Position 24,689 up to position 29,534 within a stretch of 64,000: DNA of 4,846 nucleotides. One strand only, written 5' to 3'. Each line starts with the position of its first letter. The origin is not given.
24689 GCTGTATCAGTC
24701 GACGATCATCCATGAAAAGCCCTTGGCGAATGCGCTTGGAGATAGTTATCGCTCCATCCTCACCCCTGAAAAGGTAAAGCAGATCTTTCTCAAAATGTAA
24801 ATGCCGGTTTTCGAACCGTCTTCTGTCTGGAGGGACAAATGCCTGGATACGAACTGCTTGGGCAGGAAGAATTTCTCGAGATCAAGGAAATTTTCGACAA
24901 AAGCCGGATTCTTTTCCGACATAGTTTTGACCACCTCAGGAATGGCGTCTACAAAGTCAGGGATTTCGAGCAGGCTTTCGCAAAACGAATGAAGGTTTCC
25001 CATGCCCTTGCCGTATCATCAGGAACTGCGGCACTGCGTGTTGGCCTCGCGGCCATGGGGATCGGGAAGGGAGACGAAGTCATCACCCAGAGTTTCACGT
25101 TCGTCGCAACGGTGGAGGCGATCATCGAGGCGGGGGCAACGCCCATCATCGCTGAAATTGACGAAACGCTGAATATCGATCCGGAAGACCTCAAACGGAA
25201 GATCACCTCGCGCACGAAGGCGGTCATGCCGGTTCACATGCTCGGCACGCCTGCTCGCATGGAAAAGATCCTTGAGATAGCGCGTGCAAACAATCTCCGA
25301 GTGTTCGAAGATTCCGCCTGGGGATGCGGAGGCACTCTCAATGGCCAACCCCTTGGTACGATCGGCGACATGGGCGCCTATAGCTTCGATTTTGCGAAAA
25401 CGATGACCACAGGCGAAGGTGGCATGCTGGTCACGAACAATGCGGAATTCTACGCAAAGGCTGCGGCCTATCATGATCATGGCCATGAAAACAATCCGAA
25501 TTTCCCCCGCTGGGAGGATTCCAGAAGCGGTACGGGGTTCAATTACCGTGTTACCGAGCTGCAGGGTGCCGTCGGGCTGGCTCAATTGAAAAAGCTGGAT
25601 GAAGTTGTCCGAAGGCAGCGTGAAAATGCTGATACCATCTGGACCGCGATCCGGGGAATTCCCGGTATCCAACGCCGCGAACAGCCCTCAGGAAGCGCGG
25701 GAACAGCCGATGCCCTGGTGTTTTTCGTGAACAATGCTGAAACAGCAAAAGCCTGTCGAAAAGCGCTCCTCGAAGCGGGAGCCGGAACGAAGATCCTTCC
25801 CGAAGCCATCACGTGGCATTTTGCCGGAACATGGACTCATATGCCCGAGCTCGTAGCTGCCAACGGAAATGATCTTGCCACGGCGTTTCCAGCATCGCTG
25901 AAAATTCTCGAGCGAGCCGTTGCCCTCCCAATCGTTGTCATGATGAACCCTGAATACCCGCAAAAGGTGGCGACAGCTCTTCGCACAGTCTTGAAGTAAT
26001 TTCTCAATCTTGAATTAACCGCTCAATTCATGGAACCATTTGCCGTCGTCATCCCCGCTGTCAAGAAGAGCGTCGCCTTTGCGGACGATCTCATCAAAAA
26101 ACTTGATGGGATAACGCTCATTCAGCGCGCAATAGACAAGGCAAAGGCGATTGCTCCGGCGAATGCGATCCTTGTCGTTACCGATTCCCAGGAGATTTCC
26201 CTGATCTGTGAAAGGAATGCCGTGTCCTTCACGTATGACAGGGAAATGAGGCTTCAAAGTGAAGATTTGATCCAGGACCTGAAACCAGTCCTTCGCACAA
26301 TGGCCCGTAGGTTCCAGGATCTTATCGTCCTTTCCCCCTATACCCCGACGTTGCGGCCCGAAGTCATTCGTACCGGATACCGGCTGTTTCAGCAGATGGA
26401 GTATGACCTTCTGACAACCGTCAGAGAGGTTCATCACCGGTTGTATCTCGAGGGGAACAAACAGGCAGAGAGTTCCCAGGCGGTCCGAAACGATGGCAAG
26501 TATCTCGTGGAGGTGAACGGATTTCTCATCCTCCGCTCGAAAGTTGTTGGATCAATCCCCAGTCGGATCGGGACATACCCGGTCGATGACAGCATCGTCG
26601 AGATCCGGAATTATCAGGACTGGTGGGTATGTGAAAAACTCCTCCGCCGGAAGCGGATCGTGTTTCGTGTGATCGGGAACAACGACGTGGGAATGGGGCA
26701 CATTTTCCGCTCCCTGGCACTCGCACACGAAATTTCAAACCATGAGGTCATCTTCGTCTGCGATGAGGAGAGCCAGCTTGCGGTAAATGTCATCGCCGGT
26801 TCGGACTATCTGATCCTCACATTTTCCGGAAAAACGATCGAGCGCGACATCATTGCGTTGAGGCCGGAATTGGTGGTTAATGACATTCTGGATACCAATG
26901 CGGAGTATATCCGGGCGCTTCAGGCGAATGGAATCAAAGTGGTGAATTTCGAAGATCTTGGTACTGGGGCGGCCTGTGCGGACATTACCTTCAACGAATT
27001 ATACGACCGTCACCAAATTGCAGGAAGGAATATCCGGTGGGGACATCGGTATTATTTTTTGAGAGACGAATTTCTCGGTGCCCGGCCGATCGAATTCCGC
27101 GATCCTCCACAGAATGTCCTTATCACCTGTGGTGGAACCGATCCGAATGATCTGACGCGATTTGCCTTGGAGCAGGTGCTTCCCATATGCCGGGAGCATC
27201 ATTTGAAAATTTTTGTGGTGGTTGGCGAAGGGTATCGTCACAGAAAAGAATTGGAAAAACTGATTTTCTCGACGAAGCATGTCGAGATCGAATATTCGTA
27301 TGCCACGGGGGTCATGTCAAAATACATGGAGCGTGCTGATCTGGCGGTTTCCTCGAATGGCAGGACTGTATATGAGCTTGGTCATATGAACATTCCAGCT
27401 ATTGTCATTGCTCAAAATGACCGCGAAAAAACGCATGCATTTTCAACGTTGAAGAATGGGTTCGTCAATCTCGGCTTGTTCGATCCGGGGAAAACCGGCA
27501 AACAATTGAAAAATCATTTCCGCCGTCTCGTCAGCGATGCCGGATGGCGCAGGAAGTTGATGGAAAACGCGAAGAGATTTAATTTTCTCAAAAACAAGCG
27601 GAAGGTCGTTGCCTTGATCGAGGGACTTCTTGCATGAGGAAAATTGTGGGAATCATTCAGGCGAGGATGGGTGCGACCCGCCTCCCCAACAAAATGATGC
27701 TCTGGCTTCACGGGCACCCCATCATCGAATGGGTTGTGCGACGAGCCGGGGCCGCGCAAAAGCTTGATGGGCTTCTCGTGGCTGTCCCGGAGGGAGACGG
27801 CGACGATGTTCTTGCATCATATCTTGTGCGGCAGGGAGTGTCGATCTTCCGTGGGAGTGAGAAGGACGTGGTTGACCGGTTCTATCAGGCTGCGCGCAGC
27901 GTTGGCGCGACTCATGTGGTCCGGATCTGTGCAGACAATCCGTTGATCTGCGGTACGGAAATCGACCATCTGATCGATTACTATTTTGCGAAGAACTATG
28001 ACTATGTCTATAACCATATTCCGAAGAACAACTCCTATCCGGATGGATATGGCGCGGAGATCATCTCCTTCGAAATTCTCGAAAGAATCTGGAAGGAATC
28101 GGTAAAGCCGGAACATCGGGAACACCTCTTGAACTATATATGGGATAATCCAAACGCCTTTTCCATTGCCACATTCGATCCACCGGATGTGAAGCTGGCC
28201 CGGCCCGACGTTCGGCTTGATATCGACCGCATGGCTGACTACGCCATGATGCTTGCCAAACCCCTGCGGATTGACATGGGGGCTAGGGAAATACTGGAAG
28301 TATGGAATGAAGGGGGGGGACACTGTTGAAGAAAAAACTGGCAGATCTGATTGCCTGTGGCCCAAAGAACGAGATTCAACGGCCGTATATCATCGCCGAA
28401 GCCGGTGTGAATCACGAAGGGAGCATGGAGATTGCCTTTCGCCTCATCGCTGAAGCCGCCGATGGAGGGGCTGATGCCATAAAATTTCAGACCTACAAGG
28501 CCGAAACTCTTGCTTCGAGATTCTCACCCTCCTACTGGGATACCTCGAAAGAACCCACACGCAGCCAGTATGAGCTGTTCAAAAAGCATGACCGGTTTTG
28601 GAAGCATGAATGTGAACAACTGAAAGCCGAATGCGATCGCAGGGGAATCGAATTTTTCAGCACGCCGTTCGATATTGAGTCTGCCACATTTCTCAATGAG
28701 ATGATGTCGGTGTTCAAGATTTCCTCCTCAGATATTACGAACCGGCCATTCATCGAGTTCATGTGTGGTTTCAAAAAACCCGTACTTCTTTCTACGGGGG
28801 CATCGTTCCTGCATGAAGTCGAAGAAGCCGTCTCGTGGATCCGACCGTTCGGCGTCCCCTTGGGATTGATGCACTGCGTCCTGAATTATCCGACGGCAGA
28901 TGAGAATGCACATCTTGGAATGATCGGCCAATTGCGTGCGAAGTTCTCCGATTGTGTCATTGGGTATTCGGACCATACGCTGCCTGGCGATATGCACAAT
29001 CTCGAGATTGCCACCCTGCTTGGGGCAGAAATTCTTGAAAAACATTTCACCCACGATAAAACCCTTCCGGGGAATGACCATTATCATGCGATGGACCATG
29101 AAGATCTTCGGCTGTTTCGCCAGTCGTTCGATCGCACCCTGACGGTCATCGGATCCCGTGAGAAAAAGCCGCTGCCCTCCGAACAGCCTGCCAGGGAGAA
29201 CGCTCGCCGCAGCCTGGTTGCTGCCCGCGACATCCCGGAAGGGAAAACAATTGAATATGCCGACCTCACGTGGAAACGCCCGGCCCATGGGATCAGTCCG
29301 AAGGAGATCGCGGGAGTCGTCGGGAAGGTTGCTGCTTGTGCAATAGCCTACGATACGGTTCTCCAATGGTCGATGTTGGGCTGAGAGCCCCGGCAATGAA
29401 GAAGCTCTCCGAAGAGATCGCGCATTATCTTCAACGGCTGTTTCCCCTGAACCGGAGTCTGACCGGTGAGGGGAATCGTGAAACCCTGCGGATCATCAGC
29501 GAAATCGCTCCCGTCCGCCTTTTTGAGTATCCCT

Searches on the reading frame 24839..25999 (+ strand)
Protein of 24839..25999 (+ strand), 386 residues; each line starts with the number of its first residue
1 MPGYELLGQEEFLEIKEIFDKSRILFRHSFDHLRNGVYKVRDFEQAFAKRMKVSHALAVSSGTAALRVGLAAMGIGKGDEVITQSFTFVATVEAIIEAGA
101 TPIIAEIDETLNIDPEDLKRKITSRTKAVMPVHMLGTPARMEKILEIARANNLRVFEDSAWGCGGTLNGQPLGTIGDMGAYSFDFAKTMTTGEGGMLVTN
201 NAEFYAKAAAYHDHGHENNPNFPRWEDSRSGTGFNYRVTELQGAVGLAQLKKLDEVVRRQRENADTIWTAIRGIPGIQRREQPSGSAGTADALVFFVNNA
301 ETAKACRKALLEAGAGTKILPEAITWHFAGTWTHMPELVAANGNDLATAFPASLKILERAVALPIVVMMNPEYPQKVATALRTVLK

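Call 7: search_protein_families(library=pfam, proteins=[window:24839-25999:+], max_evalue=0.001)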
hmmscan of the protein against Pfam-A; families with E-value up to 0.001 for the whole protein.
window:24839-25999:+ (386 aa): 5 families
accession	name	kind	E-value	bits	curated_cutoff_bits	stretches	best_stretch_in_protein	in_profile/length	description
PF01041.23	DegT_DnrJ_EryC1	-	7e-91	305.6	19.8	1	39-382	25-360/360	DegT/DnrJ/EryC1/StrS aminotransferase family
PF00155.27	Aminotran_1_2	-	3.4e-10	40.1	19.7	1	41-162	45-189/361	Aminotransferase class I and II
PF01053.26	Cys_Met_Meta_PP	-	2.8e-08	33.2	27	1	29-201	43-215/381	Cys/Met metabolism PLP-dependent enzyme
PF01212.27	Beta_elim_lyase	-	7.9e-06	25.8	27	1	39-160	33-170/288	Beta-eliminating lyase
PF00266.25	Aminotran_5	-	0.00048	19.6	21.5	0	59-160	67-177/371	Aminotransferase class-V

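Call 17: search_protein_families(library=ncbifam, proteins=[window:24839-25999:+], max_evalue=0.001)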
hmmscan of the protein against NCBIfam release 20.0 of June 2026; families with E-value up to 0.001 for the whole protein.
window:24839-25999:+ (386 aa): 16 families
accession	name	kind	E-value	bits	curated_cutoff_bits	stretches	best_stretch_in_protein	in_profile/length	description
TIGR03588.1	PseC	equivalog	3.3e-65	220.5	423.5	1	32-385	25-380/380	UDP-4-amino-4,6-dideoxy-N-acetyl-beta-L-altrosamine transaminase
TIGR04181.1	NHT_00031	hypoth_equivalog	8.5e-63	212.4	420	1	40-315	32-316/359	LegC family aminotransferase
NF008687.0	PRK11706.1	equivalog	5.3e-52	176.8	375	1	41-319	34-314/375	dTDP-4-amino-4,6-dideoxygalactose transaminase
NF008658.2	PRK11658.1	equivalog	5.1e-48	163.6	631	1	39-385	34-377/379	UDP-4-amino-4-deoxy-L-arabinose aminotransferase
TIGR04427.1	PLP_DesI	equivalog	8.8e-44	150.2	650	1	30-313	44-318/390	dTDP-4-dehydro-6-deoxyglucose aminotransferase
NF011936.0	PRK15407.1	equivalog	7.5e-43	146.8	423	2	35-216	63-252/440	lipopolysaccharide biosynthesis protein RfbH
TIGR02379.1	ECA_wecE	subfamily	2.6e-42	144.9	434.85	1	41-298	34-296/376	dTDP-4-amino-4,6-dideoxy-D-glucose transaminase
NF005816.0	PRK07682.1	equivalog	1.8e-07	30.1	620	1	47-159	83-203/390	aminotransferase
NF004975.0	PRK06348.1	equivalog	7.9e-07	28.4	549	1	43-159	79-202/384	pyridoxal phosphate-dependent aminotransferase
NF004770.0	PRK06108.1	subfamily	1.3e-06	27.5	422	1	41-158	84-209/396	pyridoxal phosphate-dependent aminotransferase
NF004621.0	PRK05957.1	equivalog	1.9e-05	23.6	498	1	74-132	109-167/389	pyridoxal phosphate-dependent aminotransferase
TIGR01326.1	OAH_OAS_sulfhy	subfamily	2.2e-05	23.4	495.1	1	45-196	64-215/418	O-acetylhomoserine aminocarboxypropyltransferase/cysteine synthase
NF041364.1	GntC_guanitoxin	equivalog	0.00022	20.3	415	1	56-160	62-175/356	guanitoxin biosynthesis PLP-dependent (S)-gamma-hydroxy-L-arginine cyclodehydratase GntC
NF006096.0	PRK08248.1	equivalog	0.00031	19.5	726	1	43-155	69-182/431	homocysteine synthase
TIGR01977.1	am_tr_V_EF2568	hypoth_equivalog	0.00035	19.7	377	1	39-163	45-178/376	cysteine desulfurase family protein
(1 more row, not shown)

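Call 19: search_solved_structures(query=window:24839-25999:+, max_evalue=1e-20)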
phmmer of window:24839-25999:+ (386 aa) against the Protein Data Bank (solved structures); distinct sequences matched with E-value up to 1e-20: 55.
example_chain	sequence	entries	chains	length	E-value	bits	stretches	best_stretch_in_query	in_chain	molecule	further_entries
5k8b_A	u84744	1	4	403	5e-88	298.9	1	1-341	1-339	8-amino-3,8-dideoxy-alpha-D-manno-octulosonate transaminase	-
3bn1_A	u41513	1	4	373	6.7e-53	183.3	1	41-258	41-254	Perosamine synthetase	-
3dr7_A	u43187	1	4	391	7.5e-53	183.2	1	41-258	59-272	Putative perosamine synthetase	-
3dr4_A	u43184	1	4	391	4.6e-52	180.5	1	41-258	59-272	Putative perosamine synthetase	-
7b0m_AAA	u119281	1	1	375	5.6e-52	180.3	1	40-288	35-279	Sugar aminotransferase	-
8gyh_B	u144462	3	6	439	2.3e-49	171.7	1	36-278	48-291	DegT/DnrJ/EryC1/StrS family aminotransferase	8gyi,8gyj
7l7x_AAA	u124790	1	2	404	8.8e-48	166.5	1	22-270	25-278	DegT/DnrJ/EryC1/StrS aminotransferase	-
8vr3_A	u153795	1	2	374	2.7e-45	158.3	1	40-320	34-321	DegT/DnrJ/EryC1/StrS aminotransferase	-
8vr5_A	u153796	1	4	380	2.8e-45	158.2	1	40-320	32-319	DegT/DnrJ/EryC1/StrS aminotransferase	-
7b0d_A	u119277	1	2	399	2.8e-44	155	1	10-262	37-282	Glutamine--scyllo-inositol transaminase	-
2c7t_A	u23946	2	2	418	9.1e-44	153.3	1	40-284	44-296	GLUTAMINE-2-DEOXY-SCYLLO-INOSOSE AMINOTRANSFERASE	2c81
5w71_A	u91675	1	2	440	1e-43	153.1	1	40-284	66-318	L-glutamine:2-deoxy-scyllo-inosose aminotransferase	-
9bgp_A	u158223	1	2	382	1.4e-43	152.6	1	42-288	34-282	aminotransferase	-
9bgr_A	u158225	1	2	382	9.7e-43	149.9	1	42-288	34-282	aminotransferase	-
4lc3_A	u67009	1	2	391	3.1e-41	144.9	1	43-272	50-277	Putative UDP-4-amino-4-deoxy-l-arabinose--oxoglutarate aminotransferase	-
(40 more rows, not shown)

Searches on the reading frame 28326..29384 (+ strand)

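Call 4: search_protein_families(library=pfam, proteins=[window:28326-29384:+], max_evalue=0.01)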
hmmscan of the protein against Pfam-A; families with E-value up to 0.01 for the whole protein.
window:28326-29384:+ (352 aa): 2 families
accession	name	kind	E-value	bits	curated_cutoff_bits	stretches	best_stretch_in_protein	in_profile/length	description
PF03102.20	NeuB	-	6.8e-67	225.9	22.1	1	40-279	1-240/241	NeuB family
PF08666.17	SAF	-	2.4e-13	50.8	21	1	294-351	1-62/63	SAF domain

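Call 5: search_protein_families(library=ncbifam, proteins=[window:28326-29384:+], max_evalue=0.01)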
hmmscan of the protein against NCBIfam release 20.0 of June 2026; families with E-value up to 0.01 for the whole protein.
window:28326-29384:+ (352 aa): 4 families
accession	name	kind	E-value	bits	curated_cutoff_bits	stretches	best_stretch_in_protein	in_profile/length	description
TIGR03569.1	NeuB_NnaB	equivalog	8.1e-92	307.8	399.65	1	21-345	2-328/329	N-acetylneuraminate synthase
TIGR03586.1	PseI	equivalog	3.8e-65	220.2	340.25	1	20-344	2-325/327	pseudaminic acid synthase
TIGR03177.1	pilus_cpaB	equivalog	0.00025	20.4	71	1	285-351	28-98/262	Flp pilus assembly protein CpaB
TIGR03170.1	flgA_cterm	equivalog_domain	0.0075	16.2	54.65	0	293-351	12-74/137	flagellar basal body P-ring formation chaperone FlgA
